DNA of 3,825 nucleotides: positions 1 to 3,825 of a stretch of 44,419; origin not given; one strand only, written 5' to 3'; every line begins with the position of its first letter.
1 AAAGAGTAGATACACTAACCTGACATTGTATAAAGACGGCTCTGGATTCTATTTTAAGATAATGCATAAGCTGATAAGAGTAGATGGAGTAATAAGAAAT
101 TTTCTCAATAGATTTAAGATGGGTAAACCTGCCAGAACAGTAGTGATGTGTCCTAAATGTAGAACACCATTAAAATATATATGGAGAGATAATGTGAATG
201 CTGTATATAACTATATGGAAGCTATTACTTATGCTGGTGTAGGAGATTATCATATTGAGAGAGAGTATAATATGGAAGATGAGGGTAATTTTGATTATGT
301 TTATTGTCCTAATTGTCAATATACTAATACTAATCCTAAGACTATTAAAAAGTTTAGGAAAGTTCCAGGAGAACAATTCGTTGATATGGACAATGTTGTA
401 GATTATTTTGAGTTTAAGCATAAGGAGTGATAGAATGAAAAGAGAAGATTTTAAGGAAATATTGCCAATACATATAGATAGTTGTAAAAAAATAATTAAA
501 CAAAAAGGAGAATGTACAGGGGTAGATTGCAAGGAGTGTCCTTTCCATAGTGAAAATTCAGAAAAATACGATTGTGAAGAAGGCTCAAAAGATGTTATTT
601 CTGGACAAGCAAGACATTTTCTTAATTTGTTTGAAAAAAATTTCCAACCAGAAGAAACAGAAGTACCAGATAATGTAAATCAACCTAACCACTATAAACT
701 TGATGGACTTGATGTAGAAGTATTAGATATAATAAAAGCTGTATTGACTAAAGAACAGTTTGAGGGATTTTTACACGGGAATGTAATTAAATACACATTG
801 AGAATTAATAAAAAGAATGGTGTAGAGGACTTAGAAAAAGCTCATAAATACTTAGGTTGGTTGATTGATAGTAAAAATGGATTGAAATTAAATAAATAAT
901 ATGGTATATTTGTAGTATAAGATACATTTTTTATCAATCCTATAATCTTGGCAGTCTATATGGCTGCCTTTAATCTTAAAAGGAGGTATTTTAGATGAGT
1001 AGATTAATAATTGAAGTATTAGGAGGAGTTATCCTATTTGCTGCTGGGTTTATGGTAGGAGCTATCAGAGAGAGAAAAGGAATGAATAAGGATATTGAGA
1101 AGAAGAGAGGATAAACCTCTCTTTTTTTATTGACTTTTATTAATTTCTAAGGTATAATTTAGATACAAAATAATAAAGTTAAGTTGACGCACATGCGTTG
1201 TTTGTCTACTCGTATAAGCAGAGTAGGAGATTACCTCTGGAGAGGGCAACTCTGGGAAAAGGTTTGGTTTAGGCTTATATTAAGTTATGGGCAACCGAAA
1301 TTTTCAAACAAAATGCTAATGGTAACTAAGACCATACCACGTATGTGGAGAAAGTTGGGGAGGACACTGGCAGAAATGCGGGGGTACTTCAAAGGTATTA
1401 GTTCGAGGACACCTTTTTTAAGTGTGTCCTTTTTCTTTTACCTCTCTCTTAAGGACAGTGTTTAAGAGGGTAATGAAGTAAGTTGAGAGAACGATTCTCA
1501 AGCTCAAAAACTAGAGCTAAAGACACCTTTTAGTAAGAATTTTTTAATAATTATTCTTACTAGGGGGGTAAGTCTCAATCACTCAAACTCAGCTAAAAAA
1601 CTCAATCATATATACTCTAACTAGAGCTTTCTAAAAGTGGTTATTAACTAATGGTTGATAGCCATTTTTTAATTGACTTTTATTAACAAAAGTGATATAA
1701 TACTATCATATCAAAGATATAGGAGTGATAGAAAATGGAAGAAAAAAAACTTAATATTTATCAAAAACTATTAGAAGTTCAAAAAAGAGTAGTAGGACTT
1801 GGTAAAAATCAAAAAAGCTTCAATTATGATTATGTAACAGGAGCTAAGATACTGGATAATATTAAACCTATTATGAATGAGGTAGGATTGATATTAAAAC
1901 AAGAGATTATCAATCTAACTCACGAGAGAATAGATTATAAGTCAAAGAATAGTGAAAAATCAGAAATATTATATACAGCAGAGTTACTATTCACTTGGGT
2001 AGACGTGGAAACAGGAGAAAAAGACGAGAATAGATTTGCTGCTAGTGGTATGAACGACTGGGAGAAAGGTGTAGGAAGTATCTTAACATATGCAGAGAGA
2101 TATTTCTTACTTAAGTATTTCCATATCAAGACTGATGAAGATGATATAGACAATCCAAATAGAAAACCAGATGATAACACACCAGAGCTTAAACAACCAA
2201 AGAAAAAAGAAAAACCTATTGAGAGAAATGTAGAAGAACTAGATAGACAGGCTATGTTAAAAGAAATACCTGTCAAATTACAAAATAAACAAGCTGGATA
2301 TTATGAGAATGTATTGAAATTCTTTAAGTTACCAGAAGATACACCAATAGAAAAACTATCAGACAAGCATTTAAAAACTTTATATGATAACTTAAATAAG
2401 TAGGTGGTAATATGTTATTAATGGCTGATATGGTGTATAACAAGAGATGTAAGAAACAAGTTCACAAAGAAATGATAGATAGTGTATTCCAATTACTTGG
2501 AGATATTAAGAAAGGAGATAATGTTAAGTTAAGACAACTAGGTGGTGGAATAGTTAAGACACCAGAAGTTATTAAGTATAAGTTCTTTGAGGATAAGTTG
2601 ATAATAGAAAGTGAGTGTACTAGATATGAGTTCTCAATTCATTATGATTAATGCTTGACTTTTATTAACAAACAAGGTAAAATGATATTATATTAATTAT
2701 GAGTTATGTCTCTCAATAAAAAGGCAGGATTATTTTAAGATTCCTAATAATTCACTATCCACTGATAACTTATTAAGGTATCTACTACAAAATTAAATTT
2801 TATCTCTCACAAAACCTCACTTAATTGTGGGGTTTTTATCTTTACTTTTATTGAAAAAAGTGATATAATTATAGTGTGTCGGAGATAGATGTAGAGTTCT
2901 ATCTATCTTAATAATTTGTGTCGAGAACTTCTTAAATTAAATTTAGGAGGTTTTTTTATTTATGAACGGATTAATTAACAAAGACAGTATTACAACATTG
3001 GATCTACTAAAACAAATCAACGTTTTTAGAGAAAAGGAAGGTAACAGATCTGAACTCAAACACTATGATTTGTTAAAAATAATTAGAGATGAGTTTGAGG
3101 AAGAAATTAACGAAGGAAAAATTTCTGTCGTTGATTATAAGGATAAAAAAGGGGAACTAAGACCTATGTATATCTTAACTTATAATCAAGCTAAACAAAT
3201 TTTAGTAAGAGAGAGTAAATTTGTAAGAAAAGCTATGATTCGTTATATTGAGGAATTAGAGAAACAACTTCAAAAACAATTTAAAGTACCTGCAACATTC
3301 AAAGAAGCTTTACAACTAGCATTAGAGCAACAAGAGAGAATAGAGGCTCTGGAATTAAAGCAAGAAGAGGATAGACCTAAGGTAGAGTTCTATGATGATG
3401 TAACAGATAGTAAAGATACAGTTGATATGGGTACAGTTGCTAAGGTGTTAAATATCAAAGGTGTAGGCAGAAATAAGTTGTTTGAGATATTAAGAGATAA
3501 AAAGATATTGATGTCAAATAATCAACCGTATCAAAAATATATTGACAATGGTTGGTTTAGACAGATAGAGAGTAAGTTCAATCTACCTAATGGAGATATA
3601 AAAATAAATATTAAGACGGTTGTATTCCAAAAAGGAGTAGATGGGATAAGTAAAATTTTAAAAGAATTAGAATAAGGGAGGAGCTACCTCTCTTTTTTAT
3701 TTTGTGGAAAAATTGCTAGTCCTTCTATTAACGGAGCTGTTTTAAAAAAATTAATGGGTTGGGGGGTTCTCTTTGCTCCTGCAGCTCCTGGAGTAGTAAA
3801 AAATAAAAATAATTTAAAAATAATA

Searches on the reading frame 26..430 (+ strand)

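Call 83: search_protein_families(library=pfam, proteins=[window:26-430:+], max_evalue=0.01)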
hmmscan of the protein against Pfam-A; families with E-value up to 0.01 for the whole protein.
window:26-430:+ (134 aa): 2 families
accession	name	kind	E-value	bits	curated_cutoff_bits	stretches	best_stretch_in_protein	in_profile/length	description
PF13453.11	Zn_ribbon_TFIIB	-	0.0047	16.7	22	0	41-58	1-18/41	Transcription factor zinc-finger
PF14446.12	Prok-RING_1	-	0.0084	16.5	29.1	0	37-48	18-29/54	Prokaryotic RING finger family 1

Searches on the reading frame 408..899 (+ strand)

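Call 83: search_protein_families(library=pfam, proteins=[window:408-899:+], max_evalue=0.01)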
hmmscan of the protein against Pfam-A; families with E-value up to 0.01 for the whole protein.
window:408-899:+ (163 aa): 1 family
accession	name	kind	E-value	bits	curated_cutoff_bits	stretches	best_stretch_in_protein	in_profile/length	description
PF11753.13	DUF3310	-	2.3e-21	76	24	1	90-149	1-59/60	Protein of unknwon function (DUF3310)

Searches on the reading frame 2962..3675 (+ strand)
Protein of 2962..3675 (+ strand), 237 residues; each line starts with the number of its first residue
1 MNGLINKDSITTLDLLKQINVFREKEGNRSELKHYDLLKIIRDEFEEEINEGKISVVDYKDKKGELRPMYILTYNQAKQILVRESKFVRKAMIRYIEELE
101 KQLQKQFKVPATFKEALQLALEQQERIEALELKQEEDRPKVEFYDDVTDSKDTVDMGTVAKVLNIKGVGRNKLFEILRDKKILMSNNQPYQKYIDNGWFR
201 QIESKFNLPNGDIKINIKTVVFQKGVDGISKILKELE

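Call 7: search_protein_families(library=pfam, proteins=[window:2962-3675:+], max_evalue=1)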
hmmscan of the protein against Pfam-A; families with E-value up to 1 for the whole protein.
window:2962-3675:+ (237 aa): 3 families
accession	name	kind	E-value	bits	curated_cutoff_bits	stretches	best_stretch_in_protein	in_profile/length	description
PF03374.19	ANT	-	1.7e-25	89.9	25.3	1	133-234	3-106/108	Phage antirepressor protein KilAC domain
PF09669.15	Phage_pRha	-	0.00036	21.5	29.9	1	32-99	12-86/91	Phage regulatory protein Rha (Phage_pRha)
PF24170.1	Fn3-II_PB4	-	0.21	12.3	27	1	146-222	9-82/95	Straight fiber protein PB4 second Fn3-like domain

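Call 8: search_protein_families(library=phrogs, proteins=[window:2962-3675:+], max_evalue=1)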
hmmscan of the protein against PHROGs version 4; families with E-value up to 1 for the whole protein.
window:2962-3675:+ (237 aa): 11 families
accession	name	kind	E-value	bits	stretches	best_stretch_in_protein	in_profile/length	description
phrog_63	-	transcription regulation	1.2e-44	154.4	1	34-235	150-358/431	anti-repressor Ant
phrog_130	-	transcription regulation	4.1e-25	89.7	1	110-235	272-410/480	anti-repressor Ant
phrog_9438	-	transcription regulation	5.8e-13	49.8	1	135-225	6-103/121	anti-repressor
phrog_8235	-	transcription regulation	1.4e-06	29.1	1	29-107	21-109/219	anti-repressor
phrog_5689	-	unknown function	2.2e-06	29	1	166-227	12-73/91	-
phrog_1726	-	transcription regulation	1.4e-05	26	1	18-128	26-140/264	anti-repressor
phrog_10324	-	transcription regulation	0.00031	21.7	1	33-106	18-97/205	anti-repressor Ant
phrog_10504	-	unknown function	0.071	14.5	1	102-167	28-90/114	-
phrog_18033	-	unknown function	0.16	12.6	1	122-189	55-121/186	-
phrog_16877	-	tail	0.2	12.4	1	54-118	119-185/239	minor tail protein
phrog_25289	-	unknown function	0.26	12.6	0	190-234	21-65/79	-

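Call 63: find_related_loci(query=window:2962-3675:+, collection=genome_contigs, flank=3000)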
Query window:2962-3675:+ (237 aa) in genome_contigs; peptide patterns used: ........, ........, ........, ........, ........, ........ (x = any residue, [..] = any of these).
104 stretches matched a pattern; 14 encode a relative of the query (tblastn E <= 1e-3); 14 distinct loci.
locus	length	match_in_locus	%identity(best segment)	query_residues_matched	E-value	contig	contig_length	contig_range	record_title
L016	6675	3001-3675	59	7-233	2e-83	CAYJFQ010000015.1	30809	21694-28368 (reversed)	MAG TPA_asm: uncultured Erysipelotrichaceae bacterium isolate ERP123703_co1_312 genome assembly, contig: NODE_1447_lengt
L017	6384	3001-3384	64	108-236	6e-51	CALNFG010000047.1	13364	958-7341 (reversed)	MAG TPA_asm: uncultured Prevotella sp. isolate SRR2134673_bin.36_metaWRAP_v1.1_MAG genome assembly, contig: NODE_3722_le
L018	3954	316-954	41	28-233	2e-41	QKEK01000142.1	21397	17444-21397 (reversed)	MAG: Clostridia bacterium isolate SZUA-474 scaffold_18670, whole genome shotgun sequence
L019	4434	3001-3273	71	10-100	6e-37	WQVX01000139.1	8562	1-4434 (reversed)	MAG: Defluviitaleaceae bacterium isolate Emb289P1bin51 Ga0123355_10031796, whole genome shotgun sequence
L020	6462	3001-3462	46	72-233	2e-36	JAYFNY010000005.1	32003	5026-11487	MAG: Eubacteriales bacterium isolate 5C_59 c_5C_000000176105, whole genome shotgun sequence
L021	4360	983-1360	56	109-233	8e-37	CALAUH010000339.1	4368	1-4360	MAG TPA_asm: uncultured Treponema sp. isolate SRR6425802_bin.102_CONCOCT_v1.1_MAG genome assembly, contig: ERZ1767517.10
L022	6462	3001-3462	46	72-233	1e-36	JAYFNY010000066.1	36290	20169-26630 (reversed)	MAG: Eubacteriales bacterium isolate 5C_59 c_5C_000000171533, whole genome shotgun sequence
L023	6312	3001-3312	58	1-104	9e-35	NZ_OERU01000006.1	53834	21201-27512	Peptostreptococcus faecalis strain Marseille-P4308, whole genome shotgun sequence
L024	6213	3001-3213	69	1-71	2e-28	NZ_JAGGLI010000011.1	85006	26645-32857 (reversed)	Acetoanaerobium pronyense strain DSM 27512 Ga0454142_11, whole genome shotgun sequence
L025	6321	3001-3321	62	126-233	1e-39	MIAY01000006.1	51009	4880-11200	MAG: Spirochaetes bacterium GWE1_32_154 gwe1_scaffold_155, whole genome shotgun sequence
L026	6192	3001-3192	66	170-233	8e-22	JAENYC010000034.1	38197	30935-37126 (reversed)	MAG: Haloplasma contractile isolate B5_bin.1 B5_bin1_NODE_317_length_38197_cov_13.407320, whole genome shotgun sequence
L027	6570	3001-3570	32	59-235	2e-18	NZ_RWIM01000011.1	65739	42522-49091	Pseudomonas sp. PB106 PB106_contig13, whole genome shotgun sequence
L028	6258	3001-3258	46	103-193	6e-17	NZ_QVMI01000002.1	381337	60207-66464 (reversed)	Bacteroides sp. 51 scaffold2_size381337, whole genome shotgun sequence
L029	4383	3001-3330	36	119-226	3e-16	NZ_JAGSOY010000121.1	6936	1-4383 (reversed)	Zooshikella harenae strain WH53 121, whole genome shotgun sequence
